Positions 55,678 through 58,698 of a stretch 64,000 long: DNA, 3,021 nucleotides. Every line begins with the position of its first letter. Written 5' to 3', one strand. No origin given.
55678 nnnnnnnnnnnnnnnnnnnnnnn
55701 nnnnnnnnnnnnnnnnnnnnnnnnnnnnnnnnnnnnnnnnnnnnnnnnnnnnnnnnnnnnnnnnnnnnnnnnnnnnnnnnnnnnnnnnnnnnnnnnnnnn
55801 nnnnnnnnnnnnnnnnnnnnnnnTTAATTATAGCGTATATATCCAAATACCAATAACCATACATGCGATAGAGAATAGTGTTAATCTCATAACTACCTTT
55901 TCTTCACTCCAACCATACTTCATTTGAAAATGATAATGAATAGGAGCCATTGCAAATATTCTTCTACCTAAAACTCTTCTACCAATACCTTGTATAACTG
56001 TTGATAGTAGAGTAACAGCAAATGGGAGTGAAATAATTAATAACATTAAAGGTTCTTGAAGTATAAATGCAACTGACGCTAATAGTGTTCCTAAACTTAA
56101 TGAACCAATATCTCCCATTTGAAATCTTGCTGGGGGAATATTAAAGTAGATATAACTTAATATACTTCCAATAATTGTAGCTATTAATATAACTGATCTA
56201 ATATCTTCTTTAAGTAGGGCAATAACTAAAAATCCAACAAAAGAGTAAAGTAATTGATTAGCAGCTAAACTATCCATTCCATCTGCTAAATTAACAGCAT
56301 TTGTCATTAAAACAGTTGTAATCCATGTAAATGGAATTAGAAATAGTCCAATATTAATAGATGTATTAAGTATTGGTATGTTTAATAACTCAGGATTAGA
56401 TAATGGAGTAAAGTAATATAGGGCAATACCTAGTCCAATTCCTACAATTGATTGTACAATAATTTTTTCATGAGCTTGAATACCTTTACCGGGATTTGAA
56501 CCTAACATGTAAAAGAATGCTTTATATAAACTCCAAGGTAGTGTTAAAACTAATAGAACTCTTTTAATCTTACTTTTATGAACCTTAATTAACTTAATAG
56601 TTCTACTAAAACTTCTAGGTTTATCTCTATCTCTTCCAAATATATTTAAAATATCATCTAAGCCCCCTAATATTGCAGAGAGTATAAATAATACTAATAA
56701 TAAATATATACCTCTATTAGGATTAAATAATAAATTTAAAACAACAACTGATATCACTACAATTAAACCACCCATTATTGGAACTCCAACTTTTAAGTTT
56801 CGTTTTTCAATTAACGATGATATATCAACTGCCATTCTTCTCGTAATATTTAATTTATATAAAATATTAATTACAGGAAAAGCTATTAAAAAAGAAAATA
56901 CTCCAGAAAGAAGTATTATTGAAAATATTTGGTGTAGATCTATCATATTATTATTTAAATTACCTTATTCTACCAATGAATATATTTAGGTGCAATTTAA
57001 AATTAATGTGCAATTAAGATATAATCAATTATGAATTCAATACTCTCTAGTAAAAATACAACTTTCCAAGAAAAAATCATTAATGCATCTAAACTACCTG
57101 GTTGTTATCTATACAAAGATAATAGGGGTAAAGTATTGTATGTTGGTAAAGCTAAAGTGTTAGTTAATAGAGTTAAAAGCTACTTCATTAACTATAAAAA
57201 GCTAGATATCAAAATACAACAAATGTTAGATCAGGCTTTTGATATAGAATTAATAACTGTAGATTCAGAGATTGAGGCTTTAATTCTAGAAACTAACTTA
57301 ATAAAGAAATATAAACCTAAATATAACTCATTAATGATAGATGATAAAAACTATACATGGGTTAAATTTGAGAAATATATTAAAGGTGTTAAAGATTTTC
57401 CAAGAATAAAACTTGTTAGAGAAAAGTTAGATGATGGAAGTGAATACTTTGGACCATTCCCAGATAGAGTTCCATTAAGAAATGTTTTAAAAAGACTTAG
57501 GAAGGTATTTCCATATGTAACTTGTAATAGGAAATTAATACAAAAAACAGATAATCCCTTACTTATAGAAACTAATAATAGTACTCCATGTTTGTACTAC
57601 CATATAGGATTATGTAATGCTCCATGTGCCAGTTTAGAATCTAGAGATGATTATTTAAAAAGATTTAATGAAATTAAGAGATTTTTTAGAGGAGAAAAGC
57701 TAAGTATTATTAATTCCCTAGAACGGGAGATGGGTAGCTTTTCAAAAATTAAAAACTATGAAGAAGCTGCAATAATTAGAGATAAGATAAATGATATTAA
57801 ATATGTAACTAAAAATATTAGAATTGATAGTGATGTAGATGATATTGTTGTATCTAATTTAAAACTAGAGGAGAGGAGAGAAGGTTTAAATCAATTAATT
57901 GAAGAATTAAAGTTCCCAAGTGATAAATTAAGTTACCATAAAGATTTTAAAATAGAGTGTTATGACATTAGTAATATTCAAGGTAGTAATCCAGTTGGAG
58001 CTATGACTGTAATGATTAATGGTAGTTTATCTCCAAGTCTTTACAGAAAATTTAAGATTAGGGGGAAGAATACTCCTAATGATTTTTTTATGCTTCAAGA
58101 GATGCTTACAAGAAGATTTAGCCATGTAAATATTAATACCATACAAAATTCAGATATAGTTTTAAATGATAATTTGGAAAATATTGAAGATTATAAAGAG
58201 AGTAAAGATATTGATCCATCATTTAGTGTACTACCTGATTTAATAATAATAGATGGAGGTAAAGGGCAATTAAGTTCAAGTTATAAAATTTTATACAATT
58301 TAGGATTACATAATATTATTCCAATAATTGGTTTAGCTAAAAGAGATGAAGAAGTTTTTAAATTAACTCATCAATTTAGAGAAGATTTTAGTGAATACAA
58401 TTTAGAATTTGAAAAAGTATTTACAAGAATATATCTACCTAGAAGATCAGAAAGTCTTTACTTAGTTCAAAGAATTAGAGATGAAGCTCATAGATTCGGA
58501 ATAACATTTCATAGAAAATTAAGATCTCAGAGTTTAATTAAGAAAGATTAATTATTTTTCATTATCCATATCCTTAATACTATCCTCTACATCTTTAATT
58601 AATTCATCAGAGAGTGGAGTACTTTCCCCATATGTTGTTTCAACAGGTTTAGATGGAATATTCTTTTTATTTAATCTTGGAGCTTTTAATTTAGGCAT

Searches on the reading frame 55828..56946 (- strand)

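Call 81: search_protein_families(library=pfam, proteins=[window:55828-56946:-], max_evalue=0.00001)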
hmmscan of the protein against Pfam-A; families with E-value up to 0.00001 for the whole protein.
window:55828-56946:- (372 aa): 1 family
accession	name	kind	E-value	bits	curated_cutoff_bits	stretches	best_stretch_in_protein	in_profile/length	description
PF00953.26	Glycos_transf_4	-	1.1e-19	71.4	27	1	155-295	22-158/160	Glycosyl transferase family 4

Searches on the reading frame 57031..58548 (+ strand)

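Call 81: search_protein_families(library=pfam, proteins=[window:57031-58548:+], max_evalue=0.00001)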
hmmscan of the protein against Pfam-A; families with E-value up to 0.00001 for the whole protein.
window:57031-58548:+ (506 aa): 3 families
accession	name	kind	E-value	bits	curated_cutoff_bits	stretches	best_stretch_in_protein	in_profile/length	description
PF08459.17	UvrC_RNaseH_dom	-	3.4e-43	147.7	22.3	1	307-491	12-159/159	UvrC RNAse H endonuclease domain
PF01541.30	GIY-YIG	-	4.5e-08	33.7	22.6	1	24-99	3-78/78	GIY-YIG catalytic domain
PF02151.25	UVR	-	3.6e-06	27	21.5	0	226-258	3-35/36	UvrB/uvrC motif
